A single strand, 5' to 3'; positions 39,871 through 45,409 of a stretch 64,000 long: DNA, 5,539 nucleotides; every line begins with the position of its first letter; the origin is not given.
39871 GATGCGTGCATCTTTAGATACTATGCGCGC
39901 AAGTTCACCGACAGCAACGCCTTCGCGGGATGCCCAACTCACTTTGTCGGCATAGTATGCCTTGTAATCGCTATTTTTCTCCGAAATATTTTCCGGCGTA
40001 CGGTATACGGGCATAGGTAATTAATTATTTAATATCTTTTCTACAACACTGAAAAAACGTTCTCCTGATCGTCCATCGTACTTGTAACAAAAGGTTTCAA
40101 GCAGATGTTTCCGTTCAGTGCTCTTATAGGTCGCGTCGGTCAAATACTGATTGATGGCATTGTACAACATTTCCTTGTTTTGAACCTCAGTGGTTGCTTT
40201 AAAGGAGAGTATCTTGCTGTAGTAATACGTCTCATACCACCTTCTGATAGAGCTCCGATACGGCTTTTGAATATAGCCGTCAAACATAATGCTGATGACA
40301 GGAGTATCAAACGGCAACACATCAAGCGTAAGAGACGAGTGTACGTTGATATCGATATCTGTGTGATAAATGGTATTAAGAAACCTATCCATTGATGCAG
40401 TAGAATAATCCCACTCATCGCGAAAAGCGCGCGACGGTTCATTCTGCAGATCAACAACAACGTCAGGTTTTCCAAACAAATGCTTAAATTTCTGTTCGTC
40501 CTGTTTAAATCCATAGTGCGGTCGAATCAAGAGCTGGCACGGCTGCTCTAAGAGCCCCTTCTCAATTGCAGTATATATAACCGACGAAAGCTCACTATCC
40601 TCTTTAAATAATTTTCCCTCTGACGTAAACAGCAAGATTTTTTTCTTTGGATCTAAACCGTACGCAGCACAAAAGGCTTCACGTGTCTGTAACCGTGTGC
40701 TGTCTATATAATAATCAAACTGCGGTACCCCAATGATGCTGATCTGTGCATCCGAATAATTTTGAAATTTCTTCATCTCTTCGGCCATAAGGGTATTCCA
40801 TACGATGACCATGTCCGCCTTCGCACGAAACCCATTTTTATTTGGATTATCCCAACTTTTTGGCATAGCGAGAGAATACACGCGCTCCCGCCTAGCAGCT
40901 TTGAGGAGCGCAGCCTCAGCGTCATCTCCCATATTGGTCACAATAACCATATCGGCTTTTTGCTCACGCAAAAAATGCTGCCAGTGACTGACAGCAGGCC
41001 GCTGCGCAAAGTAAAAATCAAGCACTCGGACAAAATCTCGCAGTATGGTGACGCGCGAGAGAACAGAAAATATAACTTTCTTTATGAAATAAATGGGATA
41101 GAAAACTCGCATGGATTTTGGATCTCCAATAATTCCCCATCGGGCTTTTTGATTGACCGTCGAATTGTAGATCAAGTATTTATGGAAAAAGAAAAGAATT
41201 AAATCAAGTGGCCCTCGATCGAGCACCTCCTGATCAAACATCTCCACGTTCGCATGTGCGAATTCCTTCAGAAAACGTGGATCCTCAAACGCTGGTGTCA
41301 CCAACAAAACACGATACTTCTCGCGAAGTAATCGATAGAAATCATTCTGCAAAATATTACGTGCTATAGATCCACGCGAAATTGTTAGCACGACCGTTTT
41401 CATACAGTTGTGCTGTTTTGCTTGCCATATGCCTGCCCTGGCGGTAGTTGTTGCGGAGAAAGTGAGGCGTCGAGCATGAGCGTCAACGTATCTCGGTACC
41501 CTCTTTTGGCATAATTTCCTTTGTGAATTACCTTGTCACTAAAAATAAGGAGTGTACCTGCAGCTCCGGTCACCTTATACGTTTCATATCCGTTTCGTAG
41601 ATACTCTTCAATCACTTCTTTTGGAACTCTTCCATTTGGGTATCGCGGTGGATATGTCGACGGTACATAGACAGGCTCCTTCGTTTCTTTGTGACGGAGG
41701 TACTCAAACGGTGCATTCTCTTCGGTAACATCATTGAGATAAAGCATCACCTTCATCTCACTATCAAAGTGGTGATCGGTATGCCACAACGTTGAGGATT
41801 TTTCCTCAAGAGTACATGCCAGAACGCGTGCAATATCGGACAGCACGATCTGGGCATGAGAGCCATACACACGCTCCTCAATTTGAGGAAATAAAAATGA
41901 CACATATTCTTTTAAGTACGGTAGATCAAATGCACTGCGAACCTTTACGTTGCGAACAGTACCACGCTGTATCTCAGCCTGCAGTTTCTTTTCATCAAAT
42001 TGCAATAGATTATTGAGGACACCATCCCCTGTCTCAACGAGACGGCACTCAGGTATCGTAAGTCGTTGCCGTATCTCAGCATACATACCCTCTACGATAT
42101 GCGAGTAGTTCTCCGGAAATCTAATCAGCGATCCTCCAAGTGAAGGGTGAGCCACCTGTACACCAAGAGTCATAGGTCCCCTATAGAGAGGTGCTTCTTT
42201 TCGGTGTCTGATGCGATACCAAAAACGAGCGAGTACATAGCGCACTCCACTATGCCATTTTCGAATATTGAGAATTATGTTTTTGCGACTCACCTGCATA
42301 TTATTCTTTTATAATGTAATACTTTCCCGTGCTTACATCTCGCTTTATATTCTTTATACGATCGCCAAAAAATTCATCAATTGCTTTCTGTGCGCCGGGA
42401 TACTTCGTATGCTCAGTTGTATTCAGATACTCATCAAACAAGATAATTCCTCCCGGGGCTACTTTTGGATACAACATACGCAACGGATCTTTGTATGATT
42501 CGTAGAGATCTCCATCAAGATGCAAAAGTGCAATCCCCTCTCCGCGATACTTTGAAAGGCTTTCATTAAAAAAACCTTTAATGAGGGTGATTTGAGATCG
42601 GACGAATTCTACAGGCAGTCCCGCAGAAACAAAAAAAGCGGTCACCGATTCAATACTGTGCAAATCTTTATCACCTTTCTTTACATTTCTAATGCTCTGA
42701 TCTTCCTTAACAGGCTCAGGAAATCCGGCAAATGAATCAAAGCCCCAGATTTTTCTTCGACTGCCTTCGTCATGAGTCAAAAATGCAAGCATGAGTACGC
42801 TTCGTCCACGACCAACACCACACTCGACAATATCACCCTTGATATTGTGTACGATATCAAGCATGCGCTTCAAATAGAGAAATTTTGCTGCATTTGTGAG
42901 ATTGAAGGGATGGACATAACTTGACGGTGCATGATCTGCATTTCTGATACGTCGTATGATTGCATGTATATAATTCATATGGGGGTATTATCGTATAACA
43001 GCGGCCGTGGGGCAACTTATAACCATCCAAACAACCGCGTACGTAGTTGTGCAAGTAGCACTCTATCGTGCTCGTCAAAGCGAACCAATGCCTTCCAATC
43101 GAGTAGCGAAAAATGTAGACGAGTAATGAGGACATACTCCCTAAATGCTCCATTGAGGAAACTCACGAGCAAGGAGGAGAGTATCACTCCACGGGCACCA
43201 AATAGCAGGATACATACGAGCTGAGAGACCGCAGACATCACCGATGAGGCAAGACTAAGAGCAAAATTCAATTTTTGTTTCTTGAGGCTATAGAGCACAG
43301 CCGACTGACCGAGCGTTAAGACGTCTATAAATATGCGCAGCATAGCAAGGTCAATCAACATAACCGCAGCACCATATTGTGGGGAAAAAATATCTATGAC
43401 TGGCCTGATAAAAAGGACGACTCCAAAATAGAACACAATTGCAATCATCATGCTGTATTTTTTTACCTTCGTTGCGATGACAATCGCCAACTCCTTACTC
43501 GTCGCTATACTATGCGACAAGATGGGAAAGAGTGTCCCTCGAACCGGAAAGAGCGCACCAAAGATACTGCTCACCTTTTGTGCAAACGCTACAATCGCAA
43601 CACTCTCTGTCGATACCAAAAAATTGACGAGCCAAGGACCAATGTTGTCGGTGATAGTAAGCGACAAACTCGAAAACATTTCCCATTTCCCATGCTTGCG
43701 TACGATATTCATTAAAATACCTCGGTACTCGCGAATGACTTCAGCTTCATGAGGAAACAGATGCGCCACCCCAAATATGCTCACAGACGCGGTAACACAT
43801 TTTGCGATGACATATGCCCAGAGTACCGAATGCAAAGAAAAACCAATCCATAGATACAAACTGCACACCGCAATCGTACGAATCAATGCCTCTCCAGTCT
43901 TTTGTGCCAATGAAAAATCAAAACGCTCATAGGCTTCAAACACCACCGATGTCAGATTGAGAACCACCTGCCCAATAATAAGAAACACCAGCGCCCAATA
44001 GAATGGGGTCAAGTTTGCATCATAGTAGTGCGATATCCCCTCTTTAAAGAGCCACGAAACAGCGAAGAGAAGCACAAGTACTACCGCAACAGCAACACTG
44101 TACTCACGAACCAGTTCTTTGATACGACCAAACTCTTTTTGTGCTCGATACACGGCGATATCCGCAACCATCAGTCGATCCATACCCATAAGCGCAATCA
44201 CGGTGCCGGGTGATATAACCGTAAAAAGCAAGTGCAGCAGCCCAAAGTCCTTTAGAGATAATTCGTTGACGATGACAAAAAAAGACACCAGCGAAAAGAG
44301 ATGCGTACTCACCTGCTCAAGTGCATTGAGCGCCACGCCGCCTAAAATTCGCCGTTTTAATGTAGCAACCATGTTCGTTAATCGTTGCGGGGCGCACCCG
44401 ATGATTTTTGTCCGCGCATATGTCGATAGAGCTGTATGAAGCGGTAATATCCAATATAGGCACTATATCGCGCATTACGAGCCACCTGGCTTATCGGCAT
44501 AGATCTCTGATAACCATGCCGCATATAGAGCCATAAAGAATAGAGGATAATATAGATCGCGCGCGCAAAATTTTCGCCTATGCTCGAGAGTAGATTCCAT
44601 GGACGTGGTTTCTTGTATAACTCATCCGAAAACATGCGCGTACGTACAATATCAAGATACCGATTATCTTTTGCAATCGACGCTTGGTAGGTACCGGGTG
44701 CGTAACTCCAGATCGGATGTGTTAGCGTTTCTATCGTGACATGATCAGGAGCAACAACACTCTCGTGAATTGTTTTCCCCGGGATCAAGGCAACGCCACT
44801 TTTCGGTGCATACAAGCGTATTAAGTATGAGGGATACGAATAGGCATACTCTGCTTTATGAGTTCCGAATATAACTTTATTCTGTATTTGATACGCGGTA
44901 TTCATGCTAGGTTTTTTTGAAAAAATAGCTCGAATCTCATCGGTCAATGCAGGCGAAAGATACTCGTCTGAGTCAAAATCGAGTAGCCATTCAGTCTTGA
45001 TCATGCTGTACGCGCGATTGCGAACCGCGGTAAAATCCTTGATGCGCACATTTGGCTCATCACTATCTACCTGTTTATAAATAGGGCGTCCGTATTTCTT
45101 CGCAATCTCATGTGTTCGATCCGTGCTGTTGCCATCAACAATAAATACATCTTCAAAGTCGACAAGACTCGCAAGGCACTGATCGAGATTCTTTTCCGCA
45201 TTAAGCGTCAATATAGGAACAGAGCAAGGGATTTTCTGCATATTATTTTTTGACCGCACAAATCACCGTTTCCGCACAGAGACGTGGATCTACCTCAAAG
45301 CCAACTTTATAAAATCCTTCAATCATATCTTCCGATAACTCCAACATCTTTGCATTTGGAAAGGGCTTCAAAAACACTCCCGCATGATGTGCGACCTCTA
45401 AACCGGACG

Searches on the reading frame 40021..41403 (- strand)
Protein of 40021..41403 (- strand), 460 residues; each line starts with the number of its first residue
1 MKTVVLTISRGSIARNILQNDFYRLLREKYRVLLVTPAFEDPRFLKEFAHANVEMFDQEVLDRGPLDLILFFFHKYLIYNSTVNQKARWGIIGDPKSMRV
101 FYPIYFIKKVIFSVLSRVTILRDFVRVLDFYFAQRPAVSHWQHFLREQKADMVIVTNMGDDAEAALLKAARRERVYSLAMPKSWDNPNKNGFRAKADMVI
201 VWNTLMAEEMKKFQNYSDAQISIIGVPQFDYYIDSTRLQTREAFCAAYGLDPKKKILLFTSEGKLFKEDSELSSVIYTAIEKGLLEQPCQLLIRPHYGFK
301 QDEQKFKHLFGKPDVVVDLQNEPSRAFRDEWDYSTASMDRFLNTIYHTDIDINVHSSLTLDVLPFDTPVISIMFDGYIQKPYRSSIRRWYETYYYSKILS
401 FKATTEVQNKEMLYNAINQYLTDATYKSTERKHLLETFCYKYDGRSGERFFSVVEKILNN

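Call 5: search_protein_families(library=pfam, proteins=[window:40021-41403:-], max_evalue=0.001)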
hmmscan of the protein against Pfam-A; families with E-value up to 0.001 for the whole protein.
window:40021-41403:- (460 aa): 1 family
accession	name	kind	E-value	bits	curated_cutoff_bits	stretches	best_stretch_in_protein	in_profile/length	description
PF04464.20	Glyphos_transf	-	1e-11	44.9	22.1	1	195-455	134-366/367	CDP-Glycerol:Poly(glycerophosphate) glycerophosphotransferase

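Call 73: search_protein_families(library=pfam, proteins=[window:40021-41403:-], max_evalue=0.0001)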
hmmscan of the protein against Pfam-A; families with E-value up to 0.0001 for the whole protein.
window:40021-41403:- (460 aa): 1 family
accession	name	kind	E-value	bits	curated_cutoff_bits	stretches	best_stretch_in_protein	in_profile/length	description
PF04464.20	Glyphos_transf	-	1e-11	44.9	22.1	1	195-455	134-366/367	CDP-Glycerol:Poly(glycerophosphate) glycerophosphotransferase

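Call 81: search_solved_structures(query=window:40021-41403:-, max_evalue=0.01)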
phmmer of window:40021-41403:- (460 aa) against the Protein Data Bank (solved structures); distinct sequences matched with E-value up to 0.01: 0.

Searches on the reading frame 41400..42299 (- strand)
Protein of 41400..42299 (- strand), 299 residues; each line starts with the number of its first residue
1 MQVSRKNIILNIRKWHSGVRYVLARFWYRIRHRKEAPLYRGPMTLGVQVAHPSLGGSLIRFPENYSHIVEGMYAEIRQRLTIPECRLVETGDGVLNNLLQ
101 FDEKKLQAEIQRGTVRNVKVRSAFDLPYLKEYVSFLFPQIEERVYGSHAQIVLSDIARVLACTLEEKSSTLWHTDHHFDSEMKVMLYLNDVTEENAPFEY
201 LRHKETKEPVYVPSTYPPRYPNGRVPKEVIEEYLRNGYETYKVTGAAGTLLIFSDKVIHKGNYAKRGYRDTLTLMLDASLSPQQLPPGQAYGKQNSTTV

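Call 5: search_protein_families(library=pfam, proteins=[window:41400-42299:-], max_evalue=0.001)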
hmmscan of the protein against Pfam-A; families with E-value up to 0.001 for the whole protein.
window:41400-42299:- (299 aa): 1 family
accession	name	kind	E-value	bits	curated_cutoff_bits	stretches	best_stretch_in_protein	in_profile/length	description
PF05721.19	PhyH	-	6.4e-06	27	22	1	169-261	115-202/213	Phytanoyl-CoA dioxygenase (PhyH)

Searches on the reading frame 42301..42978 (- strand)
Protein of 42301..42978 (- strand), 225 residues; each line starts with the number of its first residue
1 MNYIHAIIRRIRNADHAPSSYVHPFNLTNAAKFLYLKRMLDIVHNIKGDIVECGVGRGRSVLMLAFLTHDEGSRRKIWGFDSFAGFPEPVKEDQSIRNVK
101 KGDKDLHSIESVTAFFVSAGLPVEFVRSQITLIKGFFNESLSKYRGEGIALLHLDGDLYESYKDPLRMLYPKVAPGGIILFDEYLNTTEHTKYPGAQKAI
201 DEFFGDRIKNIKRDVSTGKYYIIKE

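Call 5: search_protein_families(library=pfam, proteins=[window:42301-42978:-], max_evalue=0.001)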
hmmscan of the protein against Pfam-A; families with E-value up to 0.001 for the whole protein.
window:42301-42978:- (225 aa): 2 families
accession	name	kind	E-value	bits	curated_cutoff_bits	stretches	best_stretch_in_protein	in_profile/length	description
PF05711.17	TylF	-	5.4e-34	118.1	23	1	43-188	88-233/264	Macrocin-O-methyltransferase (TylF)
PF13578.12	Methyltransf_24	-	1e-13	52.5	26.3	1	51-184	1-105/105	Methyltransferase domain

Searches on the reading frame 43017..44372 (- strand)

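Call 5: search_protein_families(library=pfam, proteins=[window:43017-44372:-], max_evalue=0.001)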
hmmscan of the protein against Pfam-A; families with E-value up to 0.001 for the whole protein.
window:43017-44372:- (451 aa): 1 family
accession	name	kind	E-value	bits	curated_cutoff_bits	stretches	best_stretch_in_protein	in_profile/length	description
PF01943.22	Polysacc_synt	-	2e-15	57.4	28.2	1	11-287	3-272/274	Polysaccharide biosynthesis protein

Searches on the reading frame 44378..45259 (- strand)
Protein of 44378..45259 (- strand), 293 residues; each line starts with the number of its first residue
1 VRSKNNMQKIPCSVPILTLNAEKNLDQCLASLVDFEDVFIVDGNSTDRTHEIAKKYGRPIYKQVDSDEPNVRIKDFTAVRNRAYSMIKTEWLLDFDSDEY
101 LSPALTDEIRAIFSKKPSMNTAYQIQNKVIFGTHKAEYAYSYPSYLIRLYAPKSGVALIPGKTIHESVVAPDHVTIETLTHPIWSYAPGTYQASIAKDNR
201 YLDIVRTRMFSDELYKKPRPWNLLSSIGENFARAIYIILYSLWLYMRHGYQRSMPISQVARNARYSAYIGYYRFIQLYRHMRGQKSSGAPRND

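Call 5: search_protein_families(library=pfam, proteins=[window:44378-45259:-], max_evalue=0.001)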
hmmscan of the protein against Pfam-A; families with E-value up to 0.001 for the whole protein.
window:44378-45259:- (293 aa): 2 families
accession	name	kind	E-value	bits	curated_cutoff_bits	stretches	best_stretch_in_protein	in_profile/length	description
PF00535.33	Glycos_transf_2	-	8.6e-11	42.5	23.3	1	13-105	1-95/168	Glycosyl transferase family 2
PF13704.12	Glyco_tranf_2_4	-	6.7e-05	23.8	27.5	1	32-101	14-84/98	Glycosyl transferase family 2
